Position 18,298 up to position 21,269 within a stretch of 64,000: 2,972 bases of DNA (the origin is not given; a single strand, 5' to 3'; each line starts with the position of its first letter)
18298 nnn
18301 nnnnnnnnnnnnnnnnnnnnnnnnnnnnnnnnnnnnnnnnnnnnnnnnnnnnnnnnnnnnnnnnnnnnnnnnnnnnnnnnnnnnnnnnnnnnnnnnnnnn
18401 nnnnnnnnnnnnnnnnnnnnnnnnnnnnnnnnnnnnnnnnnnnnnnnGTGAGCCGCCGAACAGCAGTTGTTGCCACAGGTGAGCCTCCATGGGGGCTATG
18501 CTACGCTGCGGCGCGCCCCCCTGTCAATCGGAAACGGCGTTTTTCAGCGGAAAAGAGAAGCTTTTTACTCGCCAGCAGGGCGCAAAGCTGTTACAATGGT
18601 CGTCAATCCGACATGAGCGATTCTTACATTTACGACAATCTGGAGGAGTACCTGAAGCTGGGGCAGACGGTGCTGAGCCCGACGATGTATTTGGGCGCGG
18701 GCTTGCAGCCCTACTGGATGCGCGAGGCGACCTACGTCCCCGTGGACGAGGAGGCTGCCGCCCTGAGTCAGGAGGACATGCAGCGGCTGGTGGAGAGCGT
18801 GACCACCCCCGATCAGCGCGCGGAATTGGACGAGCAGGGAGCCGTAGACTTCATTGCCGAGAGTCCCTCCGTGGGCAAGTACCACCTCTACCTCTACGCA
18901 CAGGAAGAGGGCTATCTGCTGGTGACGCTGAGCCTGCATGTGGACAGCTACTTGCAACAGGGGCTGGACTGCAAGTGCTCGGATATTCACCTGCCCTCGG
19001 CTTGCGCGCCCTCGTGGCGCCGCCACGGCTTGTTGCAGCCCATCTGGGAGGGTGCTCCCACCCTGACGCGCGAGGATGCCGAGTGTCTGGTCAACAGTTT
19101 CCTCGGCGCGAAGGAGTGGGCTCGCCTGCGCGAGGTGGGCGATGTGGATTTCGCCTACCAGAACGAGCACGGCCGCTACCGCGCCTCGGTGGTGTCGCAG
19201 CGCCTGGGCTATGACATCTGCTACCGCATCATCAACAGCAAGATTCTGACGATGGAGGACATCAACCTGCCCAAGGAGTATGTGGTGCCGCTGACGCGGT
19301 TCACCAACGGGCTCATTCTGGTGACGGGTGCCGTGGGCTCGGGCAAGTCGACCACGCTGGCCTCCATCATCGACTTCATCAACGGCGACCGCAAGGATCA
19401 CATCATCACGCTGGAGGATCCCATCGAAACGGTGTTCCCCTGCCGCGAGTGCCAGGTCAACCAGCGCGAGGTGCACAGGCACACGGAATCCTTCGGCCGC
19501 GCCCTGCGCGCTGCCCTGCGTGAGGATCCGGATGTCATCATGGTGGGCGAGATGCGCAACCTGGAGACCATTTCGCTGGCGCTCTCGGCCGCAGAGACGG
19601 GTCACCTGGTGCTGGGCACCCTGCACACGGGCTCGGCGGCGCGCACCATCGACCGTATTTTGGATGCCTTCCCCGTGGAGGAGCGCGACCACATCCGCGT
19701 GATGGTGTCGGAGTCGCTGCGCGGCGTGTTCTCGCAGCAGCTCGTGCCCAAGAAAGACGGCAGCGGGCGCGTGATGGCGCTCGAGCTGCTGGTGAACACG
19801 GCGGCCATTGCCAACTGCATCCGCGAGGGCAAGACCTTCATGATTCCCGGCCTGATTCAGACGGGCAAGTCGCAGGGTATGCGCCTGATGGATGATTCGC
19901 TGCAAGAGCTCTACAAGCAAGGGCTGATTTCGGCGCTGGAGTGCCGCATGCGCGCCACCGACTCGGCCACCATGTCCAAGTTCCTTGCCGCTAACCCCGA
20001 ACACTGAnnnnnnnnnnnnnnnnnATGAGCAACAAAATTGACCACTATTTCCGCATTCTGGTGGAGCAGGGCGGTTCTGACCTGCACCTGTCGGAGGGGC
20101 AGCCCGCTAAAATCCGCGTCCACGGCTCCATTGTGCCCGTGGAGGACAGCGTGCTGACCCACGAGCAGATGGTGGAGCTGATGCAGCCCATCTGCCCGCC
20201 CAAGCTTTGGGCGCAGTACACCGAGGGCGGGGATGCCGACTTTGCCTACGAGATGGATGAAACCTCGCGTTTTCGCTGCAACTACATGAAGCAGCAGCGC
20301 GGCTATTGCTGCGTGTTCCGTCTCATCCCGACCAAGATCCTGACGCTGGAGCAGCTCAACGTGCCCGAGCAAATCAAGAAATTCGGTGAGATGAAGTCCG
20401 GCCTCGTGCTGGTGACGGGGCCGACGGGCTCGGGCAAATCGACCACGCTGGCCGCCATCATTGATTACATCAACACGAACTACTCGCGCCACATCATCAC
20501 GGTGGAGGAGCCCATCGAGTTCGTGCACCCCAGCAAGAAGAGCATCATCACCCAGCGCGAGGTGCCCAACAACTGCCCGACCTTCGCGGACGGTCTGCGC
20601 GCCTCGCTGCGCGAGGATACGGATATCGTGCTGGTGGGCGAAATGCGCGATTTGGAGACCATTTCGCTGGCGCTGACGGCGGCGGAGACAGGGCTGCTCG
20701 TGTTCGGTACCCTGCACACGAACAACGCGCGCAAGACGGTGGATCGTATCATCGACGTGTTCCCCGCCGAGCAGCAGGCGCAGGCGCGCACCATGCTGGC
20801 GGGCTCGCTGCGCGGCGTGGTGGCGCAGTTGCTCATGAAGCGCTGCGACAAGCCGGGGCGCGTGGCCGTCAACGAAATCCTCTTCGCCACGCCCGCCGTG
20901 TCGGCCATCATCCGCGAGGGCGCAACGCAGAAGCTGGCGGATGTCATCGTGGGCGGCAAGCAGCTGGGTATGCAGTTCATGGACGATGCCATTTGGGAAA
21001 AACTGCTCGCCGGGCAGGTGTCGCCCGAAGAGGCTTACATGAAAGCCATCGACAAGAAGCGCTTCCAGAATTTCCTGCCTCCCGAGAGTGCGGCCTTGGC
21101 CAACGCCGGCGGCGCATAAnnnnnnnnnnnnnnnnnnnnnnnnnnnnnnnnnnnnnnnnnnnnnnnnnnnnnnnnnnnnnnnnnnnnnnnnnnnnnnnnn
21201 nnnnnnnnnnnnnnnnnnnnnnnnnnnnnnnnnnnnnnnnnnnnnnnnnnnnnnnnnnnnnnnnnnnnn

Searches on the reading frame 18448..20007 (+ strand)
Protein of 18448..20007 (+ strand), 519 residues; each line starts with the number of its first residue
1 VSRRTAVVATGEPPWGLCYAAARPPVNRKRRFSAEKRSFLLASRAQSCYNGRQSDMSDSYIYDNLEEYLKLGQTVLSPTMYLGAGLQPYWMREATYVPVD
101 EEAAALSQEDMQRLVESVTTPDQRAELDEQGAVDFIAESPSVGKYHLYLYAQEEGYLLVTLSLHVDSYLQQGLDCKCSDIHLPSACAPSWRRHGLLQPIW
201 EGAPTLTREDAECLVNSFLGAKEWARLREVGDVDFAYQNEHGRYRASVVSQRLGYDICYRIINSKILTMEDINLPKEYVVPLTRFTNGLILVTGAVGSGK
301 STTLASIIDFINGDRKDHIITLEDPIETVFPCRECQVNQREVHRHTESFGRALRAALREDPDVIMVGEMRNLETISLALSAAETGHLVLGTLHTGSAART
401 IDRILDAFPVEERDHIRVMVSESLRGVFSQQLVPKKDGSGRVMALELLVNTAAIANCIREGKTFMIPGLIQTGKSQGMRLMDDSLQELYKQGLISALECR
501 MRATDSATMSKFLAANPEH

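Call 9: search_protein_families(library=pfam, proteins=[window:18448-20007:+], max_evalue=0.01)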
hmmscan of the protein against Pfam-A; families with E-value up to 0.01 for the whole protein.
window:18448-20007:+ (519 aa): 5 families
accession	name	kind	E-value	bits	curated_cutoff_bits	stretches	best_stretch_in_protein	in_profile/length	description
PF00437.27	T2SSE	-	2e-45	155.5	24.9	1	226-442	76-287/370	Type II/IV secretion system protein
PF13401.12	AAA_22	-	0.00011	23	27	1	285-325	3-42/130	AAA domain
PF03266.21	NTPase_1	-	0.003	17.9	23.9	0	290-311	2-23/168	NTPase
PF13555.12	AAA_29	-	0.0078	16.4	27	0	287-305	22-40/61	P-loop containing region of AAA domain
PF13191.12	AAA_16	-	0.0091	16.9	32.6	0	287-387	24-134/167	AAA ATPase domain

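Call 126: search_protein_families(library=ncbifam, proteins=[window:18448-20007:+], max_evalue=0.00001)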
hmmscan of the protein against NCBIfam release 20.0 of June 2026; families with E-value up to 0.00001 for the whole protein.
window:18448-20007:+ (519 aa): 17 families
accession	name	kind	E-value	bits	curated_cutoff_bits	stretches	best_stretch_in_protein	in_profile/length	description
TIGR01420.1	pilT_fam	subfamily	2.3e-127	424.9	319.1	1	166-505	3-340/343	PilT/PilU family type 4a pilus ATPase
TIGR02524.1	dot_icm_DotB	equivalog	7e-42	143.9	463.3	1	165-496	6-347/358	Dot/Icm type IV secretion system ATPase DotB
TIGR02525.1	plasmid_TraJ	equivalog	2e-40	138.9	368.3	1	256-498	119-362/372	plasmid transfer ATPase TraJ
TIGR02533.1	type_II_gspE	equivalog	3.6e-39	134.8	630.25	1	244-433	195-379/486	type II secretion system ATPase GspE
NF007755.0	PRK10436.1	equivalog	3.6e-39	134.7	617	1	165-435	89-357/465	type II secretion system protein GspE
TIGR02538.1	type_IV_pilB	equivalog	1.3e-36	126.4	675.65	1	243-406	267-431/564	type IV-A pilus assembly ATPase PilB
NF041000.1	ATPase_ComGA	equivalog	1.6e-35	122.4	300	1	229-434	67-266/267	competence type IV pilus ATPase ComGA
NF053534.1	T4PilAsmATPsTfpB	equivalog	2e-33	115.7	850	1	165-433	205-472/584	type IV pilus assembly ATPase TfpB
NF058587.1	archaellum_moto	equivalog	6.5e-19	68.1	550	1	290-404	278-393/527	archaellum flagellar ATPase motor FlaI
TIGR02782.1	TrbB_P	equivalog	5.4e-14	52.2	304.55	1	290-427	139-275/303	P-type conjugative transfer ATPase TrbB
TIGR02788.1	VirB11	equivalog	1.7e-12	47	249.95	1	290-405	147-263/308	P-type DNA transfer ATPase VirB11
NF010469.0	PRK13894.1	subfamily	3.8e-10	39.6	508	1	289-405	151-265/320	conjugal transfer ATPase TrbB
TIGR03819.1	heli_sec_ATPase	hypoth_equivalog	6.2e-10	38.8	373.15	1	290-400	181-293/340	TadA family conjugal transfer-associated ATPase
NF010407.0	PRK13833.1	subfamily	2.1e-08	34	499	1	290-429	147-284/323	conjugal transfer protein TrbB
NF010475.0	PRK13900.1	equivalog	9.5e-07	28.2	389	1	289-403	162-278/333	type IV secretion system ATPase VirB11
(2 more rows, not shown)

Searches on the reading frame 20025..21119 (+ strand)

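Call 35: search_protein_families(library=pfam, proteins=[window:20025-21119:+], max_evalue=0.01)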
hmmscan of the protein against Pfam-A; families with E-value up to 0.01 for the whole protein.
window:20025-21119:+ (364 aa): 11 families
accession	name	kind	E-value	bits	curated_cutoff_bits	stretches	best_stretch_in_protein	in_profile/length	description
PF00437.27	T2SSE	-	4.2e-44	151.1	24.9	1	77-279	87-287/370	Type II/IV secretion system protein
PF13191.12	AAA_16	-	0.00023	22.2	32.6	1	125-160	24-56/167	AAA ATPase domain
PF04851.21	ResIII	-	0.00024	21.5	22.5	1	115-249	13-153/164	Type III restriction enzyme, res subunit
PF13555.12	AAA_29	-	0.00028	21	27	1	125-146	22-43/61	P-loop containing region of AAA domain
PF13476.12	AAA_23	-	0.00041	21.5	27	1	124-145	18-39/201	AAA domain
PF25199.1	nSTAND_NTPase5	-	0.00075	19.8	34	1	122-164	38-80/145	Novel STAND NTPase 5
PF13245.12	AAA_19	-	0.0019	18.8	25.1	1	122-172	8-52/134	AAA domain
PF13401.12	AAA_22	-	0.0023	18.7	27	1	125-161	5-40/130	AAA domain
PF20720.3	nSTAND3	-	0.0027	17.8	27.2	1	124-175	16-69/155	Novel STAND NTPase 3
PF24883.2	NPHP3_N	-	0.0046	17.6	24.8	0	123-153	20-50/164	Nephrocystin 3, N-terminal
PF13514.12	AAA_27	-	0.0049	16.9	22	1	119-149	20-50/206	AAA domain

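Call 126: search_protein_families(library=ncbifam, proteins=[window:20025-21119:+], max_evalue=0.00001)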
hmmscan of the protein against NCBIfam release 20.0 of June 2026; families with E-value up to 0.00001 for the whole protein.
window:20025-21119:+ (364 aa): 18 families
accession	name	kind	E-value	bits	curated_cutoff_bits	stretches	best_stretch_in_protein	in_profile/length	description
TIGR01420.1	pilT_fam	subfamily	7.6e-128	426.5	319.1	1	5-345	2-342/343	PilT/PilU family type 4a pilus ATPase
TIGR02525.1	plasmid_TraJ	equivalog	3.4e-43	148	368.3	1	3-288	10-314/372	plasmid transfer ATPase TraJ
TIGR02524.1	dot_icm_DotB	equivalog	5.2e-43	147.6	463.3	1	9-306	10-319/358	Dot/Icm type IV secretion system ATPase DotB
TIGR02533.1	type_II_gspE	equivalog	4.6e-42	144.3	630.25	1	115-273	233-381/486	type II secretion system ATPase GspE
TIGR02538.1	type_IV_pilB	equivalog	1.8e-37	129.2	675.65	1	115-273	303-454/564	type IV-A pilus assembly ATPase PilB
NF007755.0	PRK10436.1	equivalog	1.4e-36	126.2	617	1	5-274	89-358/465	type II secretion system protein GspE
NF041000.1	ATPase_ComGA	equivalog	3e-35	121.5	300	1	81-271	80-265/267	competence type IV pilus ATPase ComGA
NF053534.1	T4PilAsmATPsTfpB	equivalog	2.4e-33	115.4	850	1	116-274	327-476/584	type IV pilus assembly ATPase TfpB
NF058587.1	archaellum_moto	equivalog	2.2e-15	56.4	550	1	128-242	278-393/527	archaellum flagellar ATPase motor FlaI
TIGR02782.1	TrbB_P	equivalog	2.6e-13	49.9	304.55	1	128-266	139-276/303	P-type conjugative transfer ATPase TrbB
TIGR02788.1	VirB11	equivalog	9e-11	41.3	249.95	1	128-253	147-273/308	P-type DNA transfer ATPase VirB11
TIGR03819.1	heli_sec_ATPase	hypoth_equivalog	1.5e-09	37.6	373.15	1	128-242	181-297/340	TadA family conjugal transfer-associated ATPase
NF010469.0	PRK13894.1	subfamily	2e-09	37.2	508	1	104-252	132-274/320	conjugal transfer ATPase TrbB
NF010407.0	PRK13833.1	subfamily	4.7e-08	32.8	499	1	128-261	147-277/323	conjugal transfer protein TrbB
NF010425.0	PRK13851.1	equivalog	2.6e-07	29.9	461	1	128-213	165-251/344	type IV secretion system protein VirB11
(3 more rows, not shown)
